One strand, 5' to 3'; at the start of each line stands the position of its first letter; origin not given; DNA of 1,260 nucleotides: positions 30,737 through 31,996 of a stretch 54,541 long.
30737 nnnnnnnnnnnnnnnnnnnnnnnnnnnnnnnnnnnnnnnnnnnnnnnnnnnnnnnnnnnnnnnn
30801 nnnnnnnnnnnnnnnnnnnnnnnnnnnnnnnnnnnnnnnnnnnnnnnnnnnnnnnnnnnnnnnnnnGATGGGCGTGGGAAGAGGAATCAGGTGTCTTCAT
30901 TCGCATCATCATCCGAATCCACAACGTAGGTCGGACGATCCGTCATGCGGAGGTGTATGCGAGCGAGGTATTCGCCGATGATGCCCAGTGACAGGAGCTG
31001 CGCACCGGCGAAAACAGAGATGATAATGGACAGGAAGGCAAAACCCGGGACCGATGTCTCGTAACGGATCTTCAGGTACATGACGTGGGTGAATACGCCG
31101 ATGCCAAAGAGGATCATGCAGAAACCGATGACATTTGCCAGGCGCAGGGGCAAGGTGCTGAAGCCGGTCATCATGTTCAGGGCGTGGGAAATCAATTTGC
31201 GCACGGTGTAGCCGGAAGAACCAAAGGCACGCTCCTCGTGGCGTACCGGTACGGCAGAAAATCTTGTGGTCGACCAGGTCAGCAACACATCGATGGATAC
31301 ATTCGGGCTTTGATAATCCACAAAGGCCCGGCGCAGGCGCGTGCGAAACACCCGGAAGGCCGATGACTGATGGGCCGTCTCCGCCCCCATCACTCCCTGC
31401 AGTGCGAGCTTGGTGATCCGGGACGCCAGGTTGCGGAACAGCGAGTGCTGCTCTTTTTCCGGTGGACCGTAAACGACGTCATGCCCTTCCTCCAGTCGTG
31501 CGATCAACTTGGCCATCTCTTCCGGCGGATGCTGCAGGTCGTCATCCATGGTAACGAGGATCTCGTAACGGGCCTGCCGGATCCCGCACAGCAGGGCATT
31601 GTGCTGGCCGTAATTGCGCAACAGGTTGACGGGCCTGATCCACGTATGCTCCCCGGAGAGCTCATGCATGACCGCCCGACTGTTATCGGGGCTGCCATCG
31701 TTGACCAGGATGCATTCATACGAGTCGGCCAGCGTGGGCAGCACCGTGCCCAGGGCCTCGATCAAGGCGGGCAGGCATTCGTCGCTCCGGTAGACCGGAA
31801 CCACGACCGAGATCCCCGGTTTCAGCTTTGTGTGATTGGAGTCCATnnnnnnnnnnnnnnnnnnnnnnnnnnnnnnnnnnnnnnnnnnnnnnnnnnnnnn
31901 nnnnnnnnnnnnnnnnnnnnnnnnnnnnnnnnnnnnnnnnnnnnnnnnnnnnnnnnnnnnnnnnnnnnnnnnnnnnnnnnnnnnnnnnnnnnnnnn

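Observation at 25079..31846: Arn-like lipid-carrier branch: ArnC-like GT2, GT-C transferase, Zn-ribbon methyltransferase, flippase-like protein, second GtrB-like GT2 and SGNH hydrolase directly downstream of the acyl cassette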

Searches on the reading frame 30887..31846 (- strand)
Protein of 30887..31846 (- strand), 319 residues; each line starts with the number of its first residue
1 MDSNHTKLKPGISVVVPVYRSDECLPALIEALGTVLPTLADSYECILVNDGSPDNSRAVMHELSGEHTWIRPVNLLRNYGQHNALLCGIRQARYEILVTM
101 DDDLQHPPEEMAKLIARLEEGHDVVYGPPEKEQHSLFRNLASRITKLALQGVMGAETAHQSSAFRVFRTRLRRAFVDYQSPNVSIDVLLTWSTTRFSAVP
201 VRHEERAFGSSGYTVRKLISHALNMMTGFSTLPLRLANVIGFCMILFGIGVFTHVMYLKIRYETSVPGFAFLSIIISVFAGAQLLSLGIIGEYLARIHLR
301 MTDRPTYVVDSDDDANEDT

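Call 4: search_protein_families(library=pfam, proteins=[window:30887-31846:-], max_evalue=0.01)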
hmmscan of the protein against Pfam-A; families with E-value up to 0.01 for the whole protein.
window:30887-31846:- (319 aa): 3 families
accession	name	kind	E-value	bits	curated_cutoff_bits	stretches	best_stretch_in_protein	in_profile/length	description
PF00535.33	Glycos_transf_2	-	1e-25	91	23.3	1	13-170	1-162/168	Glycosyl transferase family 2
PF13506.12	Glyco_transf_21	-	2.7e-05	24.2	21.7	1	82-153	19-91/174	Glycosyl transferase family 21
PF13641.12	Glyco_tranf_2_3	-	0.00023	21.7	27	1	10-150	1-133/230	Glycosyltransferase like family 2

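Call 5: search_protein_families(library=ncbifam, proteins=[window:30887-31846:-], max_evalue=0.01)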
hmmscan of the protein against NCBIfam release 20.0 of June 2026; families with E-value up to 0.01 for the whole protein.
window:30887-31846:- (319 aa): 18 families
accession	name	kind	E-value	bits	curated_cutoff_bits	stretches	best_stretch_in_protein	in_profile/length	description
NF007986.1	PRK10714.1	equivalog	1.6e-58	198.2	529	1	12-310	8-309/316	undecaprenyl-phosphate 4-deoxy-4-formamido-L-arabinose transferase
NF047588.1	GlcsyltransPgfSStrep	equivalog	1.5e-44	152.4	500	1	12-311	3-304/308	glycosyltransferase PgfS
TIGR03937.1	PgaC_IcaA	equivalog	3e-13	49.5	422.3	1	6-119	41-151/407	poly-beta-1,6-N-acetyl-D-glucosamine synthase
NF041875.1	EPS_EpsD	equivalog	4.3e-12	46.1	370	1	12-128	1-115/325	exopolysaccharide biosynthesis glycosyltransferase EpsD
NF007482.0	PRK10073.1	equivalog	1.9e-09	37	423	1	9-114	5-106/334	glycosyltransferase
TIGR03965.1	mycofact_glyco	equivalog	4.4e-08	32.4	280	1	9-120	73-181/467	mycofactocin biosynthesis glycosyltransferase MftF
NF058614.1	PPMAGASynPpgS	equivalog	7.4e-08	32.1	370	1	14-128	4-112/226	polyprenyl-phospho-N-acetylgalactosaminyl synthase PpgS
NF047683.1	TeichurnBiosyTuaG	equivalog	4.6e-07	29.7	400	1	7-119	3-112/252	teichuronic acid biosynthesis protein TuaG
TIGR04182.1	glyco_TIGR04182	equivalog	4.5e-06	26.3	325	1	13-302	3-290/293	S-layer glycoprotein N-glycosyltransferase AglJ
TIGR04283.1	glyco_like_mftF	equivalog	1.4e-05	24.8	182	1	12-118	1-97/221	TIGR04283 family arsenosugar biosynthesis glycosyltransferase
NF038302.1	EPS_HpsE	equivalog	3.1e-05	23.1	300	1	12-104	3-97/307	hormogonium polysaccharide biosynthesis glycosyltransferase HpsE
NF050050.1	ProtGlycPglI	equivalog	3.5e-05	23.3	500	1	10-127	2-117/306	GalNAc(5)-diNAcBac-PP-undecaprenol beta-1,3-glucosyltransferase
TIGR03111.1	glyc2_xrt_Gpos1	hypoth_equivalog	6.1e-05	22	363.95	1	6-124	45-162/439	TIGR03111 family XrtG-associated glycosyltransferase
TIGR04242.1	nodulat_NodC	equivalog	8.4e-05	21.7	550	1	4-120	42-158/395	chitooligosaccharide synthase NodC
NF041394.1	GtaseAglG_Halo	equivalog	0.00037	19.9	440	1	12-124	3-113/304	glucosyl-dolichyl phosphate glucuronosyltransferase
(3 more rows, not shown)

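Call 9: search_solved_structures(query=window:30887-31846:-, max_evalue=0.001)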
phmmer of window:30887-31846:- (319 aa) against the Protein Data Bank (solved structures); distinct sequences matched with E-value up to 0.001: 13.
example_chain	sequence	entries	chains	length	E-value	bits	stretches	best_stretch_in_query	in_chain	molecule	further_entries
9hwj_A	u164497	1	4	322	4e-54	187.3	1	11-310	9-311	Undecaprenyl-phosphate 4-deoxy-4-formamido-L-arabinose transferase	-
9bhc_C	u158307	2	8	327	9.5e-53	182.7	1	12-310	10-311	Undecaprenyl-phosphate 4-deoxy-4-formamido-L-arabinose transferase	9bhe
8vxh_A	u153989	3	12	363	1.3e-52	182.2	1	12-310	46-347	Undecaprenyl-phosphate 4-deoxy-4-formamido-L-arabinose transferase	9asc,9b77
5ekp_C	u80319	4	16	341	3.5e-37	131.6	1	12-310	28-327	Uncharacterized glycosyltransferase sll0501 | Glycosyltransferase sll0501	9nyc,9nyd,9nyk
9nye_A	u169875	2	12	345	3.6e-37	131.6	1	12-310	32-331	Glycosyltransferase sll0501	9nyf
5eke_A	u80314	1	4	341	4.8e-37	131.2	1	12-310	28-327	Uncharacterized glycosyltransferase sll0501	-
5mlz_A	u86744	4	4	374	3e-15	59.6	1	12-267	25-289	Dolichol monophosphate mannose synthase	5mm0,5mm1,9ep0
2z87_A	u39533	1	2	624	8.8e-07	31.8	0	10-110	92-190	Chondroitin synthase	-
2z86_A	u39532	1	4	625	8.9e-07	31.8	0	10-110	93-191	Chondroitin synthase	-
3bcv_A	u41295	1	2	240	0.00012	24.7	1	8-103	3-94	Putative glycosyltransferase protein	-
6p61_A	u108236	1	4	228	0.00019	24.1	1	4-103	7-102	Glycosyltransferase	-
5hea_A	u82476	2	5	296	0.00058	22.5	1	12-103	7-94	Putative glycosyltransferase (GalT1)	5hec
9jma_A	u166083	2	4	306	0.00061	22.4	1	12-126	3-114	GalNAc(5)-diNAcBac-PP-undecaprenol beta-1,3-glucosyltransferase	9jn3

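Call 73: find_related_loci(query=A6, collection=metagenome_contigs, flank=9000)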
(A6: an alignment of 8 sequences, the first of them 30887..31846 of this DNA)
Query A6 (319 aa) in metagenome_contigs; peptide patterns used: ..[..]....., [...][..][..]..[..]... (x = any residue, [..] = any of these).
600 stretches matched a pattern (row limit reached: there are more); 571 encode a relative of the query (tblastn E <= 1e-3); the best 80 are kept; 80 distinct loci.
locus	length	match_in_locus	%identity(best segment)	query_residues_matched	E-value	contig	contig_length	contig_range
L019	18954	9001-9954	60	3-319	6e-127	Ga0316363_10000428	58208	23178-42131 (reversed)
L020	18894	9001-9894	63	11-308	3e-127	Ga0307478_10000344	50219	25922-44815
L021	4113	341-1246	63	11-312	3e-129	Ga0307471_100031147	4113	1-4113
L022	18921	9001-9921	61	12-318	5e-127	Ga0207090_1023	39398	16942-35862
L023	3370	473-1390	61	6-311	1e-130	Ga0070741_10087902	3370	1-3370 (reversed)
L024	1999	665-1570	62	10-311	2e-132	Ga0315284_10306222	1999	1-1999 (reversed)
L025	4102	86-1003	61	12-317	2e-125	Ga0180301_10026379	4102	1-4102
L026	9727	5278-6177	61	12-311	3e-123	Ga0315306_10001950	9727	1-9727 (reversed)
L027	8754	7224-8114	60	12-308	6e-123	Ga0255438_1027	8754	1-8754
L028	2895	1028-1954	58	10-318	8e-128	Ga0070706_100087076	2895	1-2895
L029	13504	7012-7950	59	1-311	9e-123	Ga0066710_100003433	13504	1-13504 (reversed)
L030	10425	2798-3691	61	12-309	2e-122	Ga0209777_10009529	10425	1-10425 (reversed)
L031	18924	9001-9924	58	2-309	1e-122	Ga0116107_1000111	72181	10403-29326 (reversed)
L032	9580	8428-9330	61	12-312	2e-122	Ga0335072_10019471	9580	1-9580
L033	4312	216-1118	62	12-312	5e-124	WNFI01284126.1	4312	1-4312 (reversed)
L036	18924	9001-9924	59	10-317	2e-121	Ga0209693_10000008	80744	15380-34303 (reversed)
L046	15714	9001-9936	58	1-312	4e-120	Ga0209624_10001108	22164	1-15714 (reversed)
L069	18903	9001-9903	57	12-312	1e-118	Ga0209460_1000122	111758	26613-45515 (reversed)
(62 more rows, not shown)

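Call 76: search_protein_families(library=pfam, proteins=[L019:9989-10738:+, L019:8533-8964:+, L020:10726-11163:+, L022:7235-8881:-, L036:6940-8913:+, L036:10006-10947:+, L036:11015-12076:+, L069:7346-8992:+, L046:7136-8905:+, L046:11141-11878:+], max_evalue=0.01)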
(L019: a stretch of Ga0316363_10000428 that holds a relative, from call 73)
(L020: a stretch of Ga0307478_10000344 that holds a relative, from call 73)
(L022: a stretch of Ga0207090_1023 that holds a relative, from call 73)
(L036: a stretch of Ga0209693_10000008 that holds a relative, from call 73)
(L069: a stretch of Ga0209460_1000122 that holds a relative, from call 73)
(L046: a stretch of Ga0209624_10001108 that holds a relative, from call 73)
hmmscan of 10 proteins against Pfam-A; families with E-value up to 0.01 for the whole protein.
L019:9989-10738:+ (249 aa): 4 families
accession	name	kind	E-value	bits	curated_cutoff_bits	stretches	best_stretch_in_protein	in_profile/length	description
PF00583.31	Acetyltransf_1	-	2.6e-13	50.7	20.7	1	137-233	19-116/116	Acetyltransferase (GNAT) family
PF13508.13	Acetyltransf_7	-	1.7e-07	32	27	1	152-234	3-83/84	Acetyltransferase (GNAT) domain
PF13302.13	Acetyltransf_3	-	1.1e-05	26.5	25.4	1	96-234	4-138/138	Acetyltransferase (GNAT) domain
PF13673.13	Acetyltransf_10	-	1.1e-05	25.9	23.6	1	149-238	28-112/128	Acetyltransferase (GNAT) domain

L019:8533-8964:+ (143 aa): 3 families
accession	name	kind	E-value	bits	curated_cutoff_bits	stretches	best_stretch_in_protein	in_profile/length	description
PF10639.15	TMEM234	-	7.8e-05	23.2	30.1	1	34-139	3-111/113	Putative transmembrane family 234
PF00892.27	EamA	-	0.00089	20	28.2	1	20-140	27-133/135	EamA-like transporter family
PF00893.25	Multi_Drug_Res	-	0.0054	17.7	23.7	1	85-133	45-93/93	Small Multidrug Resistance protein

L020:10726-11163:+ (145 aa): 3 families
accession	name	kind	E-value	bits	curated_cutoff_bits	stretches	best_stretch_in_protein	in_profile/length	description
PF01575.25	MaoC_dehydratas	-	6.8e-18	64.9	27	1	20-109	11-103/123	MaoC like domain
PF13452.11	FAS1_DH_region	-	1.1e-06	29.3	22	1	21-115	10-108/132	FAS1-like, dehydratase domain region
PF13279.12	4HBT_2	-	0.0012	19.7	25.5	1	79-141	43-104/122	Thioesterase-like superfamily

L022:7235-8881:- (548 aa): 0 families

L036:6940-8913:+ (657 aa): 1 family
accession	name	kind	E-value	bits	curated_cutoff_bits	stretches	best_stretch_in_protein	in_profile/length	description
PF13231.12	PMT_2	-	3e-05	24.7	26.1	1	103-226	7-132/160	Dolichyl-phosphate-mannose-protein mannosyltransferase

L036:10006-10947:+ (313 aa): 5 families
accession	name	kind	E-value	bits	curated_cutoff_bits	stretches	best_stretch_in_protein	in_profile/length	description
PF13489.12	Methyltransf_23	-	4e-12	46.6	27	1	92-215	6-123/164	Methyltransferase domain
PF08242.18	Methyltransf_12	-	2e-07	32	30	1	114-206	1-98/98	Methyltransferase domain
PF13847.12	Methyltransf_31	-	1.3e-05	25.3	27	0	109-147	3-37/145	Methyltransferase domain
PF08241.18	Methyltransf_11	-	0.00064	20.8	21.2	1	114-207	1-94/95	Methyltransferase domain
PF13649.12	Methyltransf_25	-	0.0014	19.7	27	1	113-204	1-97/97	Methyltransferase domain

L036:11015-12076:+ (353 aa): 5 families
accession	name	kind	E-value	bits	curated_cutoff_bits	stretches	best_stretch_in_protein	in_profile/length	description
PF15632.11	ATPgrasp_Ter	-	2.8e-13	50.2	29.1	1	185-318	4-129/131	ATP-grasp in the biosynthetic pathway with Ter operon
PF21360.3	PylC-like_N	-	2.7e-10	40.7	27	1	30-98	22-91/96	PylC-like, N-terminal domain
PF02655.19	ATP-grasp_3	-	8.9e-06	26.3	23.2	1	117-277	3-160/160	ATP-grasp domain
PF02786.22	CPSase_L_D2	-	9.1e-05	22.5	19.8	0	235-282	139-188/211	Carbamoyl-phosphate synthase L chain, ATP binding domain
PF07478.18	Dala_Dala_lig_C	-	0.0018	18.3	24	0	140-181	23-65/204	D-ala D-ala ligase C-terminus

L069:7346-8992:+ (548 aa): 1 family
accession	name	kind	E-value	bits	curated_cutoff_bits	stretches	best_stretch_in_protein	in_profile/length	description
PF13231.12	PMT_2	-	3.8e-14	53.6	26.1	1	106-254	3-141/160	Dolichyl-phosphate-mannose-protein mannosyltransferase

L046:7136-8905:+ (589 aa): 1 family
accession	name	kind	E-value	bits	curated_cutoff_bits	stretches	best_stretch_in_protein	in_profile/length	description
PF13231.12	PMT_2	-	7.5e-06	26.7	26.1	1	64-222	3-156/160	Dolichyl-phosphate-mannose-protein mannosyltransferase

L046:11141-11878:+ (245 aa): 6 families
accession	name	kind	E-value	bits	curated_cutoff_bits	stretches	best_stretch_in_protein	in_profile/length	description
PF00583.31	Acetyltransf_1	-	3.1e-16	60.1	20.7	1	136-231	19-116/116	Acetyltransferase (GNAT) family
PF13508.13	Acetyltransf_7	-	4.1e-11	43.5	27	1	152-231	4-82/84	Acetyltransferase (GNAT) domain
PF13673.13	Acetyltransf_10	-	1e-09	38.9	23.6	1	150-232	30-108/128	Acetyltransferase (GNAT) domain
PF08445.16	FR47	-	1.8e-08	34.7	22.1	1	170-237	17-83/86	FR47-like protein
PF13302.13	Acetyltransf_3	-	3e-08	34.9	25.4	1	100-231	5-137/138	Acetyltransferase (GNAT) domain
PF24553.2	Rv0428c_C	-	6.2e-06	26.5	27.2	1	172-233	155-217/224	Probable histone acetyltransferase Rv0428c C-terminal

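Call 92: search_dna_similar(query=window:30887-31846:-, collection=plasmids, mode=protein, max_rows=15, max_evalue=1e-30)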
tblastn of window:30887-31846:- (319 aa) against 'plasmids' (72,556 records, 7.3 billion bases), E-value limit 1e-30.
Records with a match: 289; places in all: 303; records where one place covers at least 80% of the query: 288.
Best place of each record, by identity: <60% 289.
By first word of the organism name: Pantoea 95; Bacillus 24; Cupriavidus 18; Klebsiella 16; Lactiplantibacillus 9; Escherichia 8; Paracoccus 8; Pediococcus 7; Sulfitobacter 6; Levilactobacillus 6; and 47 more.
By predicted mobility (MOB-suite, as given by PLSDB): non-mobilizable 189; mobilizable 69; conjugative 31.
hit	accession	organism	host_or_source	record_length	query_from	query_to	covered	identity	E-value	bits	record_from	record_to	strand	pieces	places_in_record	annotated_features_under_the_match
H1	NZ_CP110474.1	Pantoea anthophila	Wampee planting region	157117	2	318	99%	33.0%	1e-47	178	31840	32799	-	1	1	arnC: undecaprenyl-phosphate 4-deoxy-4-formamido-L-arabinose transferase | arnB: UDP-4-amino-4-deoxy-L-arabinose aminotransferase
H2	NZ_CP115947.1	Ralstonia solanacearum MolK2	Musa sp.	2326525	6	316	97%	33.6%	4e-41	159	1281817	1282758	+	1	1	record has no annotation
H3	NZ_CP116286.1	Pantoea stewartii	plant metagenome,Brazil nut tree leaves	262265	12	318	96%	33.7%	1e-46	176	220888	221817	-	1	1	arnC: undecaprenyl-phosphate 4-deoxy-4-formamido-L-arabinose transferase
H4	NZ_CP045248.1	Pantoea sp. JZ2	Tribulus terrestris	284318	12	318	96%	33.7%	1e-46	176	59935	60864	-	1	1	arnC: undecaprenyl-phosphate 4-deoxy-4-formamido-L-arabinose transferase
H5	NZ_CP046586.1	Pantoea stewartii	sugar cane YZ08-1095,whole organism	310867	12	318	96%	33.7%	1e-46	176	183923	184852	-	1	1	arnC: undecaprenyl-phosphate 4-deoxy-4-formamido-L-arabinose transferase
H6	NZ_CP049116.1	Pantoea stewartii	Dracaena sanderiana,cell ...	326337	12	318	96%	33.7%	1e-46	176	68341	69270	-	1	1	arnC: undecaprenyl-phosphate 4-deoxy-4-formamido-L-arabinose transferase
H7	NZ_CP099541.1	Pantoea stewartii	Oryza sativa,cell culture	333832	12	318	96%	33.7%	1e-46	176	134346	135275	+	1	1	arnC: undecaprenyl-phosphate 4-deoxy-4-formamido-L-arabinose transferase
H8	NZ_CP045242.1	Pantoea sp. JZ29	Euphorbia granulata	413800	12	318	96%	33.7%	1e-46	176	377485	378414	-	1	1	arnC: undecaprenyl-phosphate 4-deoxy-4-formamido-L-arabinose transferase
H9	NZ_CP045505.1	Desulfolutivibrio sulfodismutans DSM 3696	cell culture,freshwater mud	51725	12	315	95%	34.0%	1e-36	146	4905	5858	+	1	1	glycosyltransferase family 2 protein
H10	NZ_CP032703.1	Pantoea soli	single isolate,soil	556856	1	309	97%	33.2%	2e-46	175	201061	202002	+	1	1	arnC: undecaprenyl-phosphate 4-deoxy-4-formamido-L-arabinose transferase | arnB: UDP-4-amino-4-deoxy-L-arabinose aminotransferase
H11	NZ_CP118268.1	Pantoea sp. Lij88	cell culture,soil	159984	12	318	96%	33.4%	8e-47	176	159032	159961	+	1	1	none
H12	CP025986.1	Ralstonia solanacearum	Cucurbita maxima,culture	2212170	10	311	95%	33.9%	1e-41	160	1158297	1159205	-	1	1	glycosyltransferase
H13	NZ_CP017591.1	Pantoea stewartii subsp. stewartii DC283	Zea mays,Strain was received from ...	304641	12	309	93%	34.3%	1e-46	175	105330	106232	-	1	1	arnC: undecaprenyl-phosphate 4-deoxy-4-formamido-L-arabinose transferase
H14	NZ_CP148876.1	Salmonella enterica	Homo sapiens,single cell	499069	12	309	93%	34.2%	2e-49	183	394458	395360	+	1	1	arnC: undecaprenyl-phosphate 4-deoxy-4-formamido-L-arabinose transferase | PmrF: pmr phosphoethanolamine transferase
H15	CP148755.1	Salmonella enterica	Pig,single cell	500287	12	309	93%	34.2%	2e-49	183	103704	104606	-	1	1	arnC: undecaprenyl-phosphate 4-deoxy-4-formamido-L-arabinose transferase | PmrF: pmr phosphoethanolamine transferase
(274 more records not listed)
